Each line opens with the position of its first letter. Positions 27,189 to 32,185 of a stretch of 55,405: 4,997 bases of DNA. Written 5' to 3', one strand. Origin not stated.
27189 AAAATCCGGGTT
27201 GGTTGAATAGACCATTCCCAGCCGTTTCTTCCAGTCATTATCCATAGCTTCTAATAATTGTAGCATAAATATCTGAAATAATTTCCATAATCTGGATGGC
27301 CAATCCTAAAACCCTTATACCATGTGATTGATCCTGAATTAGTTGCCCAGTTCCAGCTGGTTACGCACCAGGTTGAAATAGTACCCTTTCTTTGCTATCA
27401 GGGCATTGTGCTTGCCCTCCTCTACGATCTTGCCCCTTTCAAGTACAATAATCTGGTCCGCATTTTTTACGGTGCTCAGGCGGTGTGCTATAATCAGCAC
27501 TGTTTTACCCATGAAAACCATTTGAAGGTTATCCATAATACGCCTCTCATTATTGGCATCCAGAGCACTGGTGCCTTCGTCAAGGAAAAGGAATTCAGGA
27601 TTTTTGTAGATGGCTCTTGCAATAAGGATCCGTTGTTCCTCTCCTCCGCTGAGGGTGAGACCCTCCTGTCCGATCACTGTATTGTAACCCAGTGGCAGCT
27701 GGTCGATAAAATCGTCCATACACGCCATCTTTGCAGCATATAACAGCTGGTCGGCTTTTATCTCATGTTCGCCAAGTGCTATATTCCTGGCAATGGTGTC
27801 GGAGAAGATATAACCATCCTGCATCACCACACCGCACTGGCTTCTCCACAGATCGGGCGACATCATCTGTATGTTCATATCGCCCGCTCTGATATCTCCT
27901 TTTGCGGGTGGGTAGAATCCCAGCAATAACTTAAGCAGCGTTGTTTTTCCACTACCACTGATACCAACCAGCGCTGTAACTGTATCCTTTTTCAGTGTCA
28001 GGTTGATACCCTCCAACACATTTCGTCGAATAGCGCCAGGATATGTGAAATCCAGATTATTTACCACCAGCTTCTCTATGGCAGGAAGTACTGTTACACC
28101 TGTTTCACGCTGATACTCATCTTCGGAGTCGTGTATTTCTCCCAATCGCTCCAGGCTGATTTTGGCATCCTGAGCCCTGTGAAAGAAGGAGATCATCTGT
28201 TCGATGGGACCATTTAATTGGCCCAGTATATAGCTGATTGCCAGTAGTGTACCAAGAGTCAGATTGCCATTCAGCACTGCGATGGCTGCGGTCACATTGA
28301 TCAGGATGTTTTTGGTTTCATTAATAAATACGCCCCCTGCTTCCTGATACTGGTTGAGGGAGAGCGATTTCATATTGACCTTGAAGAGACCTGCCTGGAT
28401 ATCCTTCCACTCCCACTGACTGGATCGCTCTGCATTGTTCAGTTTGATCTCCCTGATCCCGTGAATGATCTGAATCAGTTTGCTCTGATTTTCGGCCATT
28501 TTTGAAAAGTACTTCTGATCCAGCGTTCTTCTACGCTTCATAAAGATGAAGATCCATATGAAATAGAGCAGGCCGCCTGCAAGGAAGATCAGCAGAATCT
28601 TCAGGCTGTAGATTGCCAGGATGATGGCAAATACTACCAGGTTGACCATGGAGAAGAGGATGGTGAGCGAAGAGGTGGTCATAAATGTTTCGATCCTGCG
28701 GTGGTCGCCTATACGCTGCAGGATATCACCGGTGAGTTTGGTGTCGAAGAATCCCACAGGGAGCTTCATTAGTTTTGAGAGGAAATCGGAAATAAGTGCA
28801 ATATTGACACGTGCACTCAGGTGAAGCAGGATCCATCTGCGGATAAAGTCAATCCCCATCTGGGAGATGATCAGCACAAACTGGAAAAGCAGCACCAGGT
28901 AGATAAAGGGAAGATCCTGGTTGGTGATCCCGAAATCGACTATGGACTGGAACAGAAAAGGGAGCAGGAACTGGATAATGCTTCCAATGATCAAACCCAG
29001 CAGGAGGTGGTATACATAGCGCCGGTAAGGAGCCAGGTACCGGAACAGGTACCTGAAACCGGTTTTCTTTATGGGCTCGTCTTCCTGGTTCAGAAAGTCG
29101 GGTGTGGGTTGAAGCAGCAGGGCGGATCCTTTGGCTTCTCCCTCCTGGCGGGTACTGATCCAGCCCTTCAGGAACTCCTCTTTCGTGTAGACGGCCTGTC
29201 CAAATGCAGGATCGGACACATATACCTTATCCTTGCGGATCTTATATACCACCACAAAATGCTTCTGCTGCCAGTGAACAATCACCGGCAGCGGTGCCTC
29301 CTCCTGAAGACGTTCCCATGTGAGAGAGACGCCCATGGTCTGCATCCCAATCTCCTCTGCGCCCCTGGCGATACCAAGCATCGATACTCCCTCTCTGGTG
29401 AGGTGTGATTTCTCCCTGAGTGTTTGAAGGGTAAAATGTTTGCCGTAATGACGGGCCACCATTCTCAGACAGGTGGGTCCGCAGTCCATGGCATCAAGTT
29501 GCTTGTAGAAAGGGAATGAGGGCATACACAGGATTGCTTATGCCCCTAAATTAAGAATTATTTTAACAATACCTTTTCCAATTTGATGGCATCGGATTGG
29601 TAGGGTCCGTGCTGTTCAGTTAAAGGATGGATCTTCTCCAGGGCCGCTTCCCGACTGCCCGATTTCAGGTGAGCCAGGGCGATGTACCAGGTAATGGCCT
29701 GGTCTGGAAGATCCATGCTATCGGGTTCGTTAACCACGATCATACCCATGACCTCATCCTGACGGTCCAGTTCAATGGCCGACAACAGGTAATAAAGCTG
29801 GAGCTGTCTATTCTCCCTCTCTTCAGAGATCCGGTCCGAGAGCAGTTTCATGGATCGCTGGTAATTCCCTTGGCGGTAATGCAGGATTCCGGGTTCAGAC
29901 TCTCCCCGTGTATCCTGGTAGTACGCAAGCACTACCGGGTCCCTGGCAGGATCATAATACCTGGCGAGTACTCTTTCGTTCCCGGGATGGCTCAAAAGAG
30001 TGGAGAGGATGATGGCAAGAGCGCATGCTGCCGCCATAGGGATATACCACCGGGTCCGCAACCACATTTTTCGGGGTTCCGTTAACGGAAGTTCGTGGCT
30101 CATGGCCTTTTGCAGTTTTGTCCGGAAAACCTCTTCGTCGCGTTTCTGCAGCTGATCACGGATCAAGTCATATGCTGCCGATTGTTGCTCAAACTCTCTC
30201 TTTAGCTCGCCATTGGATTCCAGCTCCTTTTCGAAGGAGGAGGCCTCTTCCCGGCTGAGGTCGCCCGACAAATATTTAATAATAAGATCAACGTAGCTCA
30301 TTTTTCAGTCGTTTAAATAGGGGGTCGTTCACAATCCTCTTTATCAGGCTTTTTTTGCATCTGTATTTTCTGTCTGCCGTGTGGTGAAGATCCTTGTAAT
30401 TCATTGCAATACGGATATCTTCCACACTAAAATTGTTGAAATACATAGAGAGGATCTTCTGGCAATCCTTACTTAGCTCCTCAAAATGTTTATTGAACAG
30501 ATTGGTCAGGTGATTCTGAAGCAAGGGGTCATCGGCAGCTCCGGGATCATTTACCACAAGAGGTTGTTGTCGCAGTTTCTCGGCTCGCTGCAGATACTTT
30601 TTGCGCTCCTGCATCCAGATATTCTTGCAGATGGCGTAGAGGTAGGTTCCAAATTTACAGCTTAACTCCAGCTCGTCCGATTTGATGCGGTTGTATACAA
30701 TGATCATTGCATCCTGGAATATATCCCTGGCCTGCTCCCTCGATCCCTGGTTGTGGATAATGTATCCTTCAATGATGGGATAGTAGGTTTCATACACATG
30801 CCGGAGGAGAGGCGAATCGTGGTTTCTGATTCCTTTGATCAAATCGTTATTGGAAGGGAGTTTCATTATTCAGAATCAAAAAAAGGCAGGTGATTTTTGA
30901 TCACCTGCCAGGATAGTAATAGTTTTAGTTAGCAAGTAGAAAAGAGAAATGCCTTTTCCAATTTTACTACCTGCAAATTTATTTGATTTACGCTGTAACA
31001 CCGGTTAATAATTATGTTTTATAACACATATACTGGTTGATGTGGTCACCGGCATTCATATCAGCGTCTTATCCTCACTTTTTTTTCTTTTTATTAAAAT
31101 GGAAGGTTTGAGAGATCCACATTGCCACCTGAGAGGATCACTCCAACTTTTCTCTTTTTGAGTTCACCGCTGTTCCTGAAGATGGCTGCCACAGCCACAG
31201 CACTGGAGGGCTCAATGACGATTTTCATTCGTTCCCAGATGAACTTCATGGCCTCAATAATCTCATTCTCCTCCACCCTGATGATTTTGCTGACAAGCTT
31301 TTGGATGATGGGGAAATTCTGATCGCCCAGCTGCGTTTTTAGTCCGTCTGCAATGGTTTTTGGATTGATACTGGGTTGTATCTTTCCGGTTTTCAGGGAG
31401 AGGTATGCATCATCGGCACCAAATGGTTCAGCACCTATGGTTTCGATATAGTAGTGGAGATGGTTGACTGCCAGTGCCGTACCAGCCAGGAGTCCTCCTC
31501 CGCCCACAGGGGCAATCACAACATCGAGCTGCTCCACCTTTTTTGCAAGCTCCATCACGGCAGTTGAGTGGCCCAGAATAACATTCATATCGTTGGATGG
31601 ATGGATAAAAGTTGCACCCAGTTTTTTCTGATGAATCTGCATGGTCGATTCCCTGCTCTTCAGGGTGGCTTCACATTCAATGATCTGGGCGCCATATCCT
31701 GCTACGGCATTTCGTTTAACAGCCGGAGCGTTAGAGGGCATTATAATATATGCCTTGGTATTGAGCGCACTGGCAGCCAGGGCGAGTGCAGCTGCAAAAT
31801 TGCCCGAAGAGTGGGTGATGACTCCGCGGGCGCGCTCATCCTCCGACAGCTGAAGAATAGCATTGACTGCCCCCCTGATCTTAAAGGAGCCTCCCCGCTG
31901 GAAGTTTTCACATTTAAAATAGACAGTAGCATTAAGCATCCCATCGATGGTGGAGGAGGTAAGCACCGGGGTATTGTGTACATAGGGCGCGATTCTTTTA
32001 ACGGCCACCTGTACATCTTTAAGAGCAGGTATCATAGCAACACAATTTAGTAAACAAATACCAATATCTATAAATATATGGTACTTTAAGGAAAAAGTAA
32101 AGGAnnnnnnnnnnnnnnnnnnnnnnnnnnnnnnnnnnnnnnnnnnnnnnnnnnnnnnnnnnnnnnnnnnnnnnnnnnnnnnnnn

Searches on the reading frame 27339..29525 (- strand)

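Call 3: search_protein_families(library=pfam, proteins=[window:27339-29525:-], max_evalue=0.01)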
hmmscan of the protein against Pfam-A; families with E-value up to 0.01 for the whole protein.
window:27339-29525:- (728 aa): 8 families
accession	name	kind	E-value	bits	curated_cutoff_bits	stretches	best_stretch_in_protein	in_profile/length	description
PF03412.21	Peptidase_C39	-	9.4e-35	119.8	22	1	4-122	2-121/133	Peptidase C39 family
PF00664.28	ABC_membrane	-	1e-31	111.1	28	1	175-440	5-273/274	ABC transporter transmembrane region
PF00005.33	ABC_tran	-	5.2e-28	98.8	25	1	504-652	1-136/137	ABC transporter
PF02463.25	SMC_N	-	7.2e-07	29.3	40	1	615-695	135-211/220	RecF/RecN/SMC N terminal domain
PF13529.12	Peptidase_C39_2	-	3.5e-05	24.8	24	1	4-106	3-142/143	Peptidase_C39 like family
PF09818.15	ABC_ATPase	-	0.00066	19.2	23.2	0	603-656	137-189/283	P-loop domain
PF11814.14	DUF3335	-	0.0012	18.8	25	0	4-49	1-45/206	Peptidase_C39 like family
PF13401.12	AAA_22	-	0.007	17.1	27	0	513-540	4-31/130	AAA domain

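Call 4: search_protein_families(library=padloc, proteins=[window:27339-29525:-], max_evalue=0.01)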
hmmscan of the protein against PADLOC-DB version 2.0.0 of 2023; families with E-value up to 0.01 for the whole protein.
window:27339-29525:- (728 aa): 5 families
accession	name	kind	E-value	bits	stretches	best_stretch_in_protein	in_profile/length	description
PDLC04135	mad3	-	7e-31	106.1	2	619-706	258-353/374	mads_3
PDLC04140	mad8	-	3.4e-07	28.1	1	500-535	10-48/314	mads_8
PDLC04164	AriA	-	2.5e-06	25.2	1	508-538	19-51/253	-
PDLC02914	ATPase-Toprim_I-B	-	0.0006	17.1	0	507-534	18-45/443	-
PDLC02980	AriA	-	0.0054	14.7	0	516-537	1-22/304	-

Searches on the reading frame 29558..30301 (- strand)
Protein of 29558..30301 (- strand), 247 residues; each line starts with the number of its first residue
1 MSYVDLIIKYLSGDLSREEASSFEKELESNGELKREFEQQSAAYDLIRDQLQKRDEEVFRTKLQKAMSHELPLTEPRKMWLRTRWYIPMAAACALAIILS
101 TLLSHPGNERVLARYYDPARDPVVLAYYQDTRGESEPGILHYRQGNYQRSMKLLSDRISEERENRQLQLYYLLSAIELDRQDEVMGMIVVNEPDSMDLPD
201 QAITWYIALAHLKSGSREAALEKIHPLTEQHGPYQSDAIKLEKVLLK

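Call 31: search_protein_families(library=pfam, proteins=[window:29558-30301:-], max_evalue=0.001)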
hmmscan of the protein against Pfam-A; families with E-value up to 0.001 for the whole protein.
window:29558-30301:- (247 aa): 1 family
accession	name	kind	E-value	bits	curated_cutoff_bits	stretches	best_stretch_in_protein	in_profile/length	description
PF14853.12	Fis1_TPR_C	-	0.00027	21.5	25.3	0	141-168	11-38/53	Fis1 C-terminal tetratricopeptide repeat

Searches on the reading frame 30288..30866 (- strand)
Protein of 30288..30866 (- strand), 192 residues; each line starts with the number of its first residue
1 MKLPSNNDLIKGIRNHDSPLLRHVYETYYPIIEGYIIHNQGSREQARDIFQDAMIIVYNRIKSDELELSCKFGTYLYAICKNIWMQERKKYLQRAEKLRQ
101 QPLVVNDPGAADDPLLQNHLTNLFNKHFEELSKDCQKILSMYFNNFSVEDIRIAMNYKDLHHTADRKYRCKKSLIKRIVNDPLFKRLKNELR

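Call 31: search_protein_families(library=pfam, proteins=[window:30288-30866:-], max_evalue=0.001)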
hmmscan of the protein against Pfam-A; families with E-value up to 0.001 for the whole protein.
window:30288-30866:- (192 aa): 1 family
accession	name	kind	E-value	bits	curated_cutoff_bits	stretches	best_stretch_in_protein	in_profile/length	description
PF04542.20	Sigma70_r2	-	4.9e-07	29.9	24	1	25-89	2-66/71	Sigma-70 region 2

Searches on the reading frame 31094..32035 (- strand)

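Call 31: search_protein_families(library=pfam, proteins=[window:31094-32035:-], max_evalue=0.001)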
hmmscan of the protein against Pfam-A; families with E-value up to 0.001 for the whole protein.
window:31094-32035:- (313 aa): 1 family
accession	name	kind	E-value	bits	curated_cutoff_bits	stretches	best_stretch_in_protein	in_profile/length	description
PF00291.31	PALP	-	2e-75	254.3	35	1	16-303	2-295/295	Pyridoxal-phosphate dependent enzyme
